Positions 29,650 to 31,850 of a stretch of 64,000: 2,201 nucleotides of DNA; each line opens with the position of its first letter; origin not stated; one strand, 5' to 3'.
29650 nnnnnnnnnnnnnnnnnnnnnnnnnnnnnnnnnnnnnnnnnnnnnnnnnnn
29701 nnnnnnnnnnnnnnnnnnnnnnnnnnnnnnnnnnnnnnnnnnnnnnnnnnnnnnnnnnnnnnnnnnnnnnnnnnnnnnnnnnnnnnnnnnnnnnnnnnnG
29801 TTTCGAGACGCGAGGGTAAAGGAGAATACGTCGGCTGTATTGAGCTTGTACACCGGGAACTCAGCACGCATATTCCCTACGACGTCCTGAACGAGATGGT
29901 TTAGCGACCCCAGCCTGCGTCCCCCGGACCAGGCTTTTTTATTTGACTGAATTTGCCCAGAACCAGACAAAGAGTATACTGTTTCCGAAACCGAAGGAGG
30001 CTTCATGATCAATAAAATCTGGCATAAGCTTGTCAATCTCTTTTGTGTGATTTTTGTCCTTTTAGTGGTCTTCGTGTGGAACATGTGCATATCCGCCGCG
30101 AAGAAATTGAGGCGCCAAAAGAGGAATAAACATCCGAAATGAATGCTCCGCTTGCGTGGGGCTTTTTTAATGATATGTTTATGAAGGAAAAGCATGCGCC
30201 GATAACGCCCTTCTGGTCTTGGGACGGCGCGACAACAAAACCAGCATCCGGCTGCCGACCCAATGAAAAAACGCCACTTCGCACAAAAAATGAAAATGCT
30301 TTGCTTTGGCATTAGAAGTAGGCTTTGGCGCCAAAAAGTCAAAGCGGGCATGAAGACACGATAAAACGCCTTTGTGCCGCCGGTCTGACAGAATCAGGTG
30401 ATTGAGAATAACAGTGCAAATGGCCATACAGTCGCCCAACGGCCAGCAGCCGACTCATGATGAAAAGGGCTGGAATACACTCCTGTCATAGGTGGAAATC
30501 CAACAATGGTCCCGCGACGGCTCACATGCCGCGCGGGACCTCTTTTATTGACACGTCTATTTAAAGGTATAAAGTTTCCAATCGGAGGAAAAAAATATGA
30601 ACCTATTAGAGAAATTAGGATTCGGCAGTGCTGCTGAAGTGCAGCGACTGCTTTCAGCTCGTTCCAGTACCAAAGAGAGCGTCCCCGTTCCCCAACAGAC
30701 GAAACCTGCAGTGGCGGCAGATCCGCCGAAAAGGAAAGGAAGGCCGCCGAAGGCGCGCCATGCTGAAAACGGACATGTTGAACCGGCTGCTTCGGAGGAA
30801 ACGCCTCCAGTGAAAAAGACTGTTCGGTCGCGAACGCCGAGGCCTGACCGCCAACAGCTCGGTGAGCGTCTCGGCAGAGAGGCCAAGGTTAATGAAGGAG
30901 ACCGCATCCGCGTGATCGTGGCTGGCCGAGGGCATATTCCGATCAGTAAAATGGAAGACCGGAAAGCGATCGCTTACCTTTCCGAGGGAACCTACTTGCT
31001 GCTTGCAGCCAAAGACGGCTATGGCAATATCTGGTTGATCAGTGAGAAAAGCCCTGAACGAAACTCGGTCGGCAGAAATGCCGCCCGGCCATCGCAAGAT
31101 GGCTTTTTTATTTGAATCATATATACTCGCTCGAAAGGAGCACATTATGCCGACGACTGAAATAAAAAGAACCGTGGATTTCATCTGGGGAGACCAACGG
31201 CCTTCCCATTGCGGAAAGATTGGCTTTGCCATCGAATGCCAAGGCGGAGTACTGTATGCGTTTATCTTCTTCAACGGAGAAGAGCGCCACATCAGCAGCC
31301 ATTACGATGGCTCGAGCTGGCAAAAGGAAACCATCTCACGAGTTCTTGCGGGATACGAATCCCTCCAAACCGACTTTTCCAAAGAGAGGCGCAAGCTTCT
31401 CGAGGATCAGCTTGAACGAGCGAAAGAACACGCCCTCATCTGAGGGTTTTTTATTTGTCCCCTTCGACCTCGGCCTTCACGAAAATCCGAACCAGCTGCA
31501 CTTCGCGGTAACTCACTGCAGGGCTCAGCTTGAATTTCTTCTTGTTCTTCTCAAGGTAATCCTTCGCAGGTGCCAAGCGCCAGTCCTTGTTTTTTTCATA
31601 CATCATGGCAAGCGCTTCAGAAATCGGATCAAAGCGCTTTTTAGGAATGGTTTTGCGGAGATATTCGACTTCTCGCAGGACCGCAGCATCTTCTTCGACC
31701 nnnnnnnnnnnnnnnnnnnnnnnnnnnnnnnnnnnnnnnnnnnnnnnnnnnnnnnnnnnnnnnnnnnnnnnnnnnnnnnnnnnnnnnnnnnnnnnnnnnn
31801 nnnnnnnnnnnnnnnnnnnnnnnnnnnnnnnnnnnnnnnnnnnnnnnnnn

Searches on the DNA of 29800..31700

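Call 24: search_rna_families(source=window, start=29800, end=31700, threshold=evalue, max_evalue=1)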
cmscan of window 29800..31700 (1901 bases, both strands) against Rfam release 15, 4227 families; matches with E-value up to 1: 0.
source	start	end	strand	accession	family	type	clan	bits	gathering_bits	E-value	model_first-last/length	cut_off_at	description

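Call 80: search_rna_families(source=window, start=30140, end=30600, threshold=evalue, max_evalue=10)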
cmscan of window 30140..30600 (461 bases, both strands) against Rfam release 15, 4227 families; matches with E-value up to 10: 5.
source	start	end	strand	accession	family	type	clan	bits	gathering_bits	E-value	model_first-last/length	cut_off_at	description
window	30300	30449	-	RF01979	HOTAIRM1_5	Gene; lncRNA;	-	16.1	60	5.8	1-145/145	no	HOX antisense intergenic RNA myeloid 1 conserved region 5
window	30152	30208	+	RF01841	veev_FSE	Cis-reg; frameshift_element;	-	15.8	55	2.2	1-71/71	no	venezuelan equine encephalitis virus ribosomal frameshift element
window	30505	30553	-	RF02790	sodF_sRNA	Gene; sRNA;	-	15.1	46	8.2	1-90/90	no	sodF sRNA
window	30269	30346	-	RF00399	SNORA24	Gene; snRNA; snoRNA; HACA-box;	-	14.6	40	4.6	1-131/131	no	Small nucleolar RNA SNORA24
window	30221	30261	+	RF00373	RNaseP_arch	Gene; ribozyme;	CL00002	7.7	84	5.6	1-288/288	no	Archaeal RNase P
